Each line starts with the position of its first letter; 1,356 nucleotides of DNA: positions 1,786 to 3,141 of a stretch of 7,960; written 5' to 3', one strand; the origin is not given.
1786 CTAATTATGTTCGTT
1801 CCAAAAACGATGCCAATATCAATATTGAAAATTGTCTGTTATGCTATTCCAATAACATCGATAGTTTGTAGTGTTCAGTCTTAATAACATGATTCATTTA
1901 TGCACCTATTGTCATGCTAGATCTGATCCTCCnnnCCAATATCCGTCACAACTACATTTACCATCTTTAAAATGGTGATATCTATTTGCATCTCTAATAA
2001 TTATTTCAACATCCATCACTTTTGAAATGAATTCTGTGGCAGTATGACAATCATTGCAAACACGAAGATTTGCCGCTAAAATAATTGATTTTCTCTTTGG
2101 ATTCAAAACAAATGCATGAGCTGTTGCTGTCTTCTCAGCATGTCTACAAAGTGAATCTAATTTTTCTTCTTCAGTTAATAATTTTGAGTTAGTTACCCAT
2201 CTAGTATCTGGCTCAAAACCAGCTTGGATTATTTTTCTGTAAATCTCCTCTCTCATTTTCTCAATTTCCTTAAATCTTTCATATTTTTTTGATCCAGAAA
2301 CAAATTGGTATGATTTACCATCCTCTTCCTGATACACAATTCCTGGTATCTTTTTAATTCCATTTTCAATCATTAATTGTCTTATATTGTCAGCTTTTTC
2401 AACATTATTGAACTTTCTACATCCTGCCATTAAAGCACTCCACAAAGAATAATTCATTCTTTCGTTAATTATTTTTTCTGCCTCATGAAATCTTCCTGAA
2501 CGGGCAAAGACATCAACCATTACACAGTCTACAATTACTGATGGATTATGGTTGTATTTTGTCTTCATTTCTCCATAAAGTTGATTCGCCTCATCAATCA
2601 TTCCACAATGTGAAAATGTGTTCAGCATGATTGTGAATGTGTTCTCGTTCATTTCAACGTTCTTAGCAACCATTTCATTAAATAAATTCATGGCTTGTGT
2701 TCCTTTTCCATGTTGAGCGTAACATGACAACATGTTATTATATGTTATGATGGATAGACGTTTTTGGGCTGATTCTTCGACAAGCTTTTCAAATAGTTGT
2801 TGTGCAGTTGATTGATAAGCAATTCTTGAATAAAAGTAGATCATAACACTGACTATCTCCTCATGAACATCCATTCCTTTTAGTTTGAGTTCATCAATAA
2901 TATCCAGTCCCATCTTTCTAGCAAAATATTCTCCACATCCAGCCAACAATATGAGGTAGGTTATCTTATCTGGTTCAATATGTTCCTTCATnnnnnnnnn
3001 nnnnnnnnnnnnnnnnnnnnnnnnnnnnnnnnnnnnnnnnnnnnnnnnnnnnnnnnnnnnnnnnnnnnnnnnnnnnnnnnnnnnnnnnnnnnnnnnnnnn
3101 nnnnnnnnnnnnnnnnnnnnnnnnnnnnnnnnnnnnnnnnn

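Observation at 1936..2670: Non-canonical details of the E/DYW region: compact E region, HAE instead of HSE, C-terminal CSCDGYW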

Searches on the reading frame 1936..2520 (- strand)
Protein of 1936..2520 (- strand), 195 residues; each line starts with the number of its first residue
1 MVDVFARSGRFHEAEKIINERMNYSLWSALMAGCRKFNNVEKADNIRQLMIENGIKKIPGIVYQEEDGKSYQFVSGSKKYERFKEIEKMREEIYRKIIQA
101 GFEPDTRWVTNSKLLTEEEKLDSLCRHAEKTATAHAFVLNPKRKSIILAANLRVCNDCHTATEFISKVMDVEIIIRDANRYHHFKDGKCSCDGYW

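Call 7: search_solved_structures(query=window:1936-2520:-, show_alignments=3, max_evalue=0.001)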
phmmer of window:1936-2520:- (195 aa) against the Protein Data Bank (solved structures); distinct sequences matched with E-value up to 0.001: 5.
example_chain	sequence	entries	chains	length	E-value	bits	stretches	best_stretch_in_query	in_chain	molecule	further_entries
9kfx_A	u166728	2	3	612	1.4e-55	191.1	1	34-195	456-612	Synthetic PPR-DYW protein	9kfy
7o4e_A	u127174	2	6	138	7.7e-27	97.4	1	61-195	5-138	Pentatricopeptide repeat-containing protein At3g63370, chloroplastic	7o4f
7w86_A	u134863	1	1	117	2.4e-23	86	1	86-195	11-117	Pentatricopeptide repeat-containing protein DWY1, chloroplastic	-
6een_C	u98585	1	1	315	2.1e-06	30.7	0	2-62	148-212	Designer Pentatricopeptide Protein dPPR10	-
5iww_D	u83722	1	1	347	5.7e-05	26.1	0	1-57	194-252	PLS9-PPR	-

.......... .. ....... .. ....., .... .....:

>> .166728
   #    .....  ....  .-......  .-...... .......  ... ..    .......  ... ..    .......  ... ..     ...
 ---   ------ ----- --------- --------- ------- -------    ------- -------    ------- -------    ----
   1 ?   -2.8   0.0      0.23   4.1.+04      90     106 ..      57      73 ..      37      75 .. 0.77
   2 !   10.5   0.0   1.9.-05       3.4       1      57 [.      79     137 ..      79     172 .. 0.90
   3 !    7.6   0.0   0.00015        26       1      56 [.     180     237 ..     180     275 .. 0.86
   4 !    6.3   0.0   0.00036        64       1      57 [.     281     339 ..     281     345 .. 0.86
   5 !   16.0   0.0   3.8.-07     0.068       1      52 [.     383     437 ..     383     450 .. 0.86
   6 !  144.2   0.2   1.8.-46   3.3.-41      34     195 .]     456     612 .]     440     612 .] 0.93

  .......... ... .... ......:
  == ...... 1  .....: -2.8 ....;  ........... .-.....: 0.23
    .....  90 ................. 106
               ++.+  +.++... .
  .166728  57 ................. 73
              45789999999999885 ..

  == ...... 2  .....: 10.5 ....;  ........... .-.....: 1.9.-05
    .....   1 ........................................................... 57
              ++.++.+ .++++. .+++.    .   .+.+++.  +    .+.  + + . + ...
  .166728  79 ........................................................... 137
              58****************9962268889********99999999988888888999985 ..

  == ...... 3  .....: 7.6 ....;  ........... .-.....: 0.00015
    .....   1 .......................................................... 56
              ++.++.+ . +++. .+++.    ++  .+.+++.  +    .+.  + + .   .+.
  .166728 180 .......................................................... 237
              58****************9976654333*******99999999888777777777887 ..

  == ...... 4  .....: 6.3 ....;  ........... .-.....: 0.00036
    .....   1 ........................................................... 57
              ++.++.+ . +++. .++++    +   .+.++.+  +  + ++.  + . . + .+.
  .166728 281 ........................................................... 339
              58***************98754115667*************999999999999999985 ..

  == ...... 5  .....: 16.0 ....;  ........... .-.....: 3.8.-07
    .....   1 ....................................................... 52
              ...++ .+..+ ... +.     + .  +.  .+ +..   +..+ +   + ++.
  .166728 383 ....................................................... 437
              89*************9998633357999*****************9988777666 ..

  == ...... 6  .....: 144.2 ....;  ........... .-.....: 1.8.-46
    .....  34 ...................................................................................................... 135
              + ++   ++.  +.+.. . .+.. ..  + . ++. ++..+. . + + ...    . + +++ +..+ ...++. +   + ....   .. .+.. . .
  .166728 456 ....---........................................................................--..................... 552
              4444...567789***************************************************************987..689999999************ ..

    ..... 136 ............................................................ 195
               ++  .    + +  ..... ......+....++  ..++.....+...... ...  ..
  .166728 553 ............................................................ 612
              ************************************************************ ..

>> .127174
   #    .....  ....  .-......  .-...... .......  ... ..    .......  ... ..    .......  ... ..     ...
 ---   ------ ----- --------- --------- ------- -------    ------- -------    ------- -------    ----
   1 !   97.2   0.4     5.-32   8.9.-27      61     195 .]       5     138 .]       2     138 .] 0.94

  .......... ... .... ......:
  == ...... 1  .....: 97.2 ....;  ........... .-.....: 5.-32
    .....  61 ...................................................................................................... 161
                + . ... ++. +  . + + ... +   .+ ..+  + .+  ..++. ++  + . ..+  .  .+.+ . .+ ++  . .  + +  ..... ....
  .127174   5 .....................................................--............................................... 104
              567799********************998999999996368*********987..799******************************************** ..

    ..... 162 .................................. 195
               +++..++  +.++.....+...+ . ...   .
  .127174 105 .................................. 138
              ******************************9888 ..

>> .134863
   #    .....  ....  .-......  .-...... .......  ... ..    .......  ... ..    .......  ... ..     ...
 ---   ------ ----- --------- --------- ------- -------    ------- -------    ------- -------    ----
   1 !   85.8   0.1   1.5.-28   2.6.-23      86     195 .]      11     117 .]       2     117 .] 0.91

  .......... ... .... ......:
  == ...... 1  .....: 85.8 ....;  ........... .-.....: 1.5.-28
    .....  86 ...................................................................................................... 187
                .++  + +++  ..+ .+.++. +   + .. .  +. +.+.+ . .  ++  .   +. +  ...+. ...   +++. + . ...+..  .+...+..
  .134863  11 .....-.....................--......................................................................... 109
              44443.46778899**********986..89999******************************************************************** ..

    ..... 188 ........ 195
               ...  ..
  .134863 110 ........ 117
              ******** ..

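Call 23: search_protein_representatives(protein=window:1936-2520:-)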
Query: 195 residues. Proteins with E-value up to 0.001 (for the whole library): 2388; up to 1e-10: 1460; up to 1e-30: 158. The best 150 are listed.
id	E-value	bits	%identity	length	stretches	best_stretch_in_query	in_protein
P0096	8.2e-80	283.2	59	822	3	41-195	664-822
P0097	1.5e-62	226.9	74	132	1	65-195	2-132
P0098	4.0e-53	196.2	48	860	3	44-195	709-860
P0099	1.3e-49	184.8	44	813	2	30-195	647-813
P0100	1.4e-49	184.6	42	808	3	28-195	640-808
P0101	3.9e-48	179.9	46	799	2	36-194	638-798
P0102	1.5e-47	178.0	35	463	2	22-188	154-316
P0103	8.4e-45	169.0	41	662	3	39-195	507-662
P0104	2.3e-41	157.8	37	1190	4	24-195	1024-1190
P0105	5.1e-41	156.7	43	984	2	37-195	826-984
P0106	2.1e-40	154.7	32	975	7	44-195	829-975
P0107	2.7e-40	154.3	43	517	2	35-195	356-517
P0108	8.5e-40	152.7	43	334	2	39-195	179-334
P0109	8.7e-40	152.7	43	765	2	32-194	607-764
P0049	9.1e-40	152.6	45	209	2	41-194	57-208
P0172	1.2e-33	132.6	34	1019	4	23-192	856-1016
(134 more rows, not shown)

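Call 29: list_cluster_members(proteins=[P0096, P0097, P0098, P0100, P0101, P0099, P0103, P0002, P0006, P0172])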
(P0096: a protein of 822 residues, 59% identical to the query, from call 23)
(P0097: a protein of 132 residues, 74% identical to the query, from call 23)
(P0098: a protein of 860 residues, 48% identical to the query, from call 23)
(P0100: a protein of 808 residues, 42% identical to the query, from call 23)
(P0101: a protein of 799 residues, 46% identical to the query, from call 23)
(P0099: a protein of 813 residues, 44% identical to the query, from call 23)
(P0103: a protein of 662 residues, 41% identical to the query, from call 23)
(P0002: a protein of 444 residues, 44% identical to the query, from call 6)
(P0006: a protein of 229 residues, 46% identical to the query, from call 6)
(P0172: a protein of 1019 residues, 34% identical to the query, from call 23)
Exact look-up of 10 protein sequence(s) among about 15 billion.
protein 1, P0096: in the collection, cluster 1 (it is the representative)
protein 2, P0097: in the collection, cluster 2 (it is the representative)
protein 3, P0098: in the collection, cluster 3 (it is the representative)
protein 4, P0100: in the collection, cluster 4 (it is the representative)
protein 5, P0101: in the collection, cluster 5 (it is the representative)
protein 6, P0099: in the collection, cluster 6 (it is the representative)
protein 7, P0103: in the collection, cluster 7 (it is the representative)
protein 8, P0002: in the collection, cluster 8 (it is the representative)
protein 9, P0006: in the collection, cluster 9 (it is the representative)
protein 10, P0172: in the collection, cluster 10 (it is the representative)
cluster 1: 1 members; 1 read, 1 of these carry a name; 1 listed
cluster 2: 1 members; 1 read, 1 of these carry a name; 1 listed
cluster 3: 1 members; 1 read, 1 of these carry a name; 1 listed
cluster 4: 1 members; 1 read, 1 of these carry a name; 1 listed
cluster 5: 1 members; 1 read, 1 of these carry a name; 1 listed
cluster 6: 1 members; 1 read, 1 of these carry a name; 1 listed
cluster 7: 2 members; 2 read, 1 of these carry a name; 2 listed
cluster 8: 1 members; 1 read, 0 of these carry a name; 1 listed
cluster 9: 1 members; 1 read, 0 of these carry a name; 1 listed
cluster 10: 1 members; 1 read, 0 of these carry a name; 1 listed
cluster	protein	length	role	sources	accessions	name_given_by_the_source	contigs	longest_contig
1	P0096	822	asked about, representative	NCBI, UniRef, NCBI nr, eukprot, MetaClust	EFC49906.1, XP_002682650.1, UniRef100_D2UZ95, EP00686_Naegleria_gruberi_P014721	predicted protein [Naegleria gruberi] | Predicted protein n=1 Tax=Naegleria gruberi TaxID=5762 RepID=D2UZ95_NAEGR | uncharacterized protein NAEGRDRAFT_45424 [Naegleria gruberi]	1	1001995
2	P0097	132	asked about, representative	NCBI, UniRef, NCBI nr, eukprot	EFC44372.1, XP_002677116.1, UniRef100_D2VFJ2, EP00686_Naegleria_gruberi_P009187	predicted protein [Naegleria gruberi] | Predicted protein n=1 Tax=Naegleria gruberi TaxID=5762 RepID=D2VFJ2_NAEGR | uncharacterized protein NAEGRDRAFT_33704 [Naegleria gruberi]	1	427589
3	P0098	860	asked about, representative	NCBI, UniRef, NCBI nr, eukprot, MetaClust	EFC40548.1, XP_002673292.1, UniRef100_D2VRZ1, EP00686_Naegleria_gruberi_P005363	predicted protein [Naegleria gruberi] | Predicted protein n=1 Tax=Naegleria gruberi TaxID=5762 RepID=D2VRZ1_NAEGR | uncharacterized protein NAEGRDRAFT_51788 [Naegleria gruberi]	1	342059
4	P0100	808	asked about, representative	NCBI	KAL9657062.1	hypothetical protein ABK040_002688 [Willaertia magna]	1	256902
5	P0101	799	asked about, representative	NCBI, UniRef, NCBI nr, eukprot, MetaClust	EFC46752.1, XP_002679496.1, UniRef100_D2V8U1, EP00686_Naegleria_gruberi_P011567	predicted protein [Naegleria gruberi] | Predicted protein n=1 Tax=Naegleria gruberi TaxID=5762 RepID=D2V8U1_NAEGR | uncharacterized protein NAEGRDRAFT_32040 [Naegleria gruberi]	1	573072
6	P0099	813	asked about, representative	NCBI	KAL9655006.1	hypothetical protein ABK040_008791 [Willaertia magna]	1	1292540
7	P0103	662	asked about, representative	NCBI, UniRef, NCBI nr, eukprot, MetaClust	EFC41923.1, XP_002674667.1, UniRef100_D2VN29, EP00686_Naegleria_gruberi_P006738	predicted protein [Naegleria gruberi] | Predicted protein n=1 Tax=Naegleria gruberi TaxID=5762 RepID=D2VN29_NAEGR | uncharacterized protein NAEGRDRAFT_70351 [Naegleria gruberi]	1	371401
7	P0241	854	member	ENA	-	-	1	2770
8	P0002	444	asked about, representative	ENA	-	-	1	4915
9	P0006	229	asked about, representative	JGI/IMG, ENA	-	-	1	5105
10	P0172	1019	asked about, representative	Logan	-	-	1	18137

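Call 54: find_encoding_contigs(protein=P0097, flank=10000, max_places=3)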
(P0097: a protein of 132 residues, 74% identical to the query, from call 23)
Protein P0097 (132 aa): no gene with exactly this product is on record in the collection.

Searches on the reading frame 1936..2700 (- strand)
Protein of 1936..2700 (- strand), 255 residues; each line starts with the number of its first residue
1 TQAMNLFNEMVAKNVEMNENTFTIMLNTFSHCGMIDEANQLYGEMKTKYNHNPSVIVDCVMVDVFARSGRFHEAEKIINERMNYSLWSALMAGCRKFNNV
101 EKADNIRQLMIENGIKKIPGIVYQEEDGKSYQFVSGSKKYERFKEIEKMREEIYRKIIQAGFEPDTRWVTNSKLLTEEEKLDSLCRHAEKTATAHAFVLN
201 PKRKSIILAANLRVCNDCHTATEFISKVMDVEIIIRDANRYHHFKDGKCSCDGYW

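Call 6: find_homologous_proteins(query=window:1936-2700:-)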
Query window:1936-2700:- (255 aa): 95 proteins with E <= 0.001 among 305 candidates.
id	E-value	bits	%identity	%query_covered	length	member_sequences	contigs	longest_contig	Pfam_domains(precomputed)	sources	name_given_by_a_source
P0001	1.9e-93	330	53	100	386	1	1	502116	PF17177.11,PF13041.13,PF20431.5,PF12854.14,PF01535.27,PF13812.13,PF23276.3,PF14432.13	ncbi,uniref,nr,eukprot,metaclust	ncbi:predicted protein [Naegleria gruberi]|uniref:Predicted protein n=1 Tax=Naegleria gruberi TaxID=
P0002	1.7e-69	252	44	100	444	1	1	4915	PF17177.11,PF13041.13,PF20431.5,PF12854.14,PF01535.27,PF13176.13,PF13812.13,PF23276.3,PF14432.13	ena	-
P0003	1.0e-65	240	41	100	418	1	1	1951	PF17177.11,PF13041.13,PF20431.5,PF12854.14,PF01535.27,PF13428.13,PF13812.13,PF23276.3,PF14432.13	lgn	-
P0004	5.7e-61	224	40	93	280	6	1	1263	PF13041.13,PF20431.5,PF12854.14,PF01535.27,PF13812.13,PF23276.3,PF14432.13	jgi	-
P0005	5.6e-60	221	38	100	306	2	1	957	PF17177.11,PF13041.13,PF20431.5,PF12854.14,PF01535.27,PF20430.4,PF13812.13,PF23276.3,PF14432.13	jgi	-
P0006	4.8e-59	218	46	76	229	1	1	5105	PF20431.5,PF01535.27,PF14432.13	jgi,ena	-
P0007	7.8e-59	217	37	100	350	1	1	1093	PF12921.13,PF17177.11,PF13041.13,PF20431.5,PF12854.14,PF01535.27,PF13428.13,PF20430.4,PF13812.13,PF23276.3,PF14432.13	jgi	jgi:pentatricopeptide repeat protein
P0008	1.9e-58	216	38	100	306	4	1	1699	PF17177.11,PF13041.13,PF20431.5,PF12854.14,PF01535.27,PF13812.13,PF23276.3,PF14432.13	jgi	-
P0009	3.3e-57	212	38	100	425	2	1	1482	PF13041.13,PF12854.14,PF01535.27,PF13428.13,PF13812.13,PF23276.3,PF14432.13,PF14559.13,PF17177.11,PF20431.5,PF26713.1,PF20430.4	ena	-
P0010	1.7e-51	193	35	100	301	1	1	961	PF13041.13,PF20431.5,PF12854.14,PF01535.27,PF13428.13,PF20430.4,PF13812.13,PF23276.3,PF14432.13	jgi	jgi:pentatricopeptide repeat protein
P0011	2.1e-51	193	36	100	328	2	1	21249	PF14559.13,PF17177.11,PF13041.13,PF20431.5,PF12854.14,PF01535.27,PF13432.13,PF13428.13,PF13812.13,PF23276.3,PF14432.13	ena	-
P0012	2.2e-51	193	36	98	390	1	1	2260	PF17177.11,PF13041.13,PF20431.5,PF12854.14,PF01535.27,PF20430.4,PF13812.13,PF23276.3,PF14432.13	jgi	-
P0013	3.0e-50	189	35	100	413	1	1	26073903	PF17177.11,PF13041.13,PF20431.5,PF12854.14,PF01535.27,PF13428.13,PF13812.13,PF23276.3,PF14432.13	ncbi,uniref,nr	ncbi:Pentatricopeptide repeat-containing protein [Actinidia chinensis var. chinensis]|uniref:Pentatr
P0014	6.8e-50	188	33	100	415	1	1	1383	PF14559.13,PF17177.11,PF13041.13,PF20431.5,PF12854.14,PF01535.27,PF13428.13,PF20430.4,PF13812.13,PF23276.3,PF14432.13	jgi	jgi:pentatricopeptide repeat protein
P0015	2.2e-48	183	34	100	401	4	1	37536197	PF14559.13,PF17177.11,PF13041.13,PF20431.5,PF12854.14,PF01535.27,PF13428.13,PF20430.4,PF13812.13,PF23276.3,PF14432.13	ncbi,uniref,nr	ncbi:pentatricopeptide repeat-containing protein At3g46790, chloroplastic-like [Abrus precatorius]|u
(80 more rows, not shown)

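Call 30: find_encoding_contigs(protein=P0001, flank=10000, max_places=3)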
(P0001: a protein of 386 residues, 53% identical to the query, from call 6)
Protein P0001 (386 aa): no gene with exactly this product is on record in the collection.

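Call 76: predict_structure(alignment_id=A2)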
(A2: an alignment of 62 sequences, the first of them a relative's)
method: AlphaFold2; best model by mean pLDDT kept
length: 386 residues; sequences in the alignment: 62
mean_pLDDT: 94.5   pTM: 0.90
mean pLDDT of the five models: 94.5, 94.4, 93.6, 93.3, 93.3
residues with pLDDT >= 90: 352; 70-90: 28; 50-70: 6; < 50: 0
segments of 3 or more residues with pLDDT < 50: none
pLDDT, mean of each block of 10 residues (from residue 1): 70 94 91 97 95 96 94 94 97 94 97 97 96 98 97 98 97 97 97 95 98 96 93 94 95 95 94 97 98 93 83 95 98 97 94 98 95 96 84
secondary structure, 60 per line:
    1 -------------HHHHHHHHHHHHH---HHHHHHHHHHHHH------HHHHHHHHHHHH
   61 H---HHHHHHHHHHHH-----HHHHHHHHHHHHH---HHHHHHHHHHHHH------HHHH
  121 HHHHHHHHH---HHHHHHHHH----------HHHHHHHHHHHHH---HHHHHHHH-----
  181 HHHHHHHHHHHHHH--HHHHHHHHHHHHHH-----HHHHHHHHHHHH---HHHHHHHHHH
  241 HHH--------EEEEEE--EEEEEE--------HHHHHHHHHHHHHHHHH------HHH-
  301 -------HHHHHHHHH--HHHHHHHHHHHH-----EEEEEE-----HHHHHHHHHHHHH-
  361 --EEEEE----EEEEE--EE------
elements in order: H14-26 H30-42 H49-61 H65-76 H82-94 H98-110 H117-129 H133-141 H152-164 H168-175 H181-194 H197-210 H216-227 H231-243 E252-257 E260-265 H274-290 H308-316 H319-330 E336-341 H347-359 E363-367 E372-376

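Call 80: fold_search(model_id=the predicted structure, library=pdb)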
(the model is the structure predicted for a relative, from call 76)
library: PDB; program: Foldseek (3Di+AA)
matches with E <= 10: 1437; with E <= 0.001: 75
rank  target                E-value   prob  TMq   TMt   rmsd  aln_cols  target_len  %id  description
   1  9kfx_A                9.7e-27  1.00  0.91  0.58   2.0       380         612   36  Crystal structure of synthetic PPR-DYW in complex with target RNA (released 2025-11-12)
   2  5i9f_A                5.0e-10  1.00  0.59  0.59   8.1       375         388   18  Crystal structure of designed pentatricopeptide repeat protein dPPR-U10 in complex with its target RNA U10 (released 2016-04-27)
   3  5orm                  8.8e-10  1.00  0.43  0.47  11.9       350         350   18  Crystal structure of designed cPPR-Telo1 (released 2018-06-20)
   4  5i9h_A                1.4e-09  1.00  0.47  0.49   8.8       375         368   17  Crystal structure of designed pentatricopeptide repeat protein dPPR-U8G2 in complex with its target RNA U8G2 (released 2016-04-27)
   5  5orq_A                2.9e-09  1.00  0.54  0.57   7.4       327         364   19  Crystal structure of designed cPPR-Telo1 in complex with ssDNA (released 2018-06-20)
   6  5i9d_A                3.6e-09  1.00  0.57  0.61   7.7       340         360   20  Crystal structure of designed pentatricopeptide repeat protein dPPR-U8A2 in complex with its target RNA U8A2 (released 2016-04-27)
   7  6een_A                3.6e-09  1.00  0.55  0.66   8.3       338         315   18  Crystal structure of a designer Pentatrico Peptide RNA binding protein, bound to a complex RNA target and featuring an (released 2019-08-21)
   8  6een_B                4.1e-09  1.00  0.55  0.66   8.2       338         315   18  Crystal structure of a designer Pentatrico Peptide RNA binding protein, bound to a complex RNA target and featuring an (released 2019-08-21)
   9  5i9g_C                4.5e-09  1.00  0.58  0.60   8.8       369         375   18  Crystal structure of designed pentatricopeptide repeat protein dPPR-U8C2 in complex with its target RNA U8C2 (released 2016-04-27)
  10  6een_C                4.7e-09  1.00  0.55  0.66   8.3       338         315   18  Crystal structure of a designer Pentatrico Peptide RNA binding protein, bound to a complex RNA target and featuring an (released 2019-08-21)
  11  6een_D                6.9e-09  1.00  0.56  0.67   8.1       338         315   18  Crystal structure of a designer Pentatrico Peptide RNA binding protein, bound to a complex RNA target and featuring an (released 2019-08-21)
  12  8r6s_G                2.7e-08  1.00  0.53  0.29  11.6       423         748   14  Plastid-encoded RNA polymerase (Integrated model) (released 2024-03-13)
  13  9gyt_1v               6.7e-08  1.00  0.47  0.42  16.9       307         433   13  High resolution structure of B. oleracea mitoribosome (released 2025-10-15)
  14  9evs_1v               1.4e-07  1.00  0.46  0.41  17.3       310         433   14  Structure of the flowering plant mitoribosome with P-site tRNA (released 2025-09-03)
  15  4wsl                  1.8e-07  1.00  0.44  0.55  10.5       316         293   18  Crystal structure of designed cPPR-polyC protein (released 2014-12-24)
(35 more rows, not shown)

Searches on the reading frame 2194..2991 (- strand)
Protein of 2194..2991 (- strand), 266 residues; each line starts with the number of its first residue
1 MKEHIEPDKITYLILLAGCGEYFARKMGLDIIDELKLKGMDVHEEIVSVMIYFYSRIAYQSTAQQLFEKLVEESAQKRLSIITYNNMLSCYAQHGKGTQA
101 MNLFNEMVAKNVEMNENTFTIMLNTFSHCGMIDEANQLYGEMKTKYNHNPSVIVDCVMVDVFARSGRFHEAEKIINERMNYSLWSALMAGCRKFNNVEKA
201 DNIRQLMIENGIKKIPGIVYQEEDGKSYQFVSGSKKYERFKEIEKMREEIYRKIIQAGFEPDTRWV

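Call 59: find_homologous_proteins(query=window:2194-2991:-, max_evalue=1e-10)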
Query seq(266 aa): 455 candidates shared short words with the query, none scored E <= 1e-10.
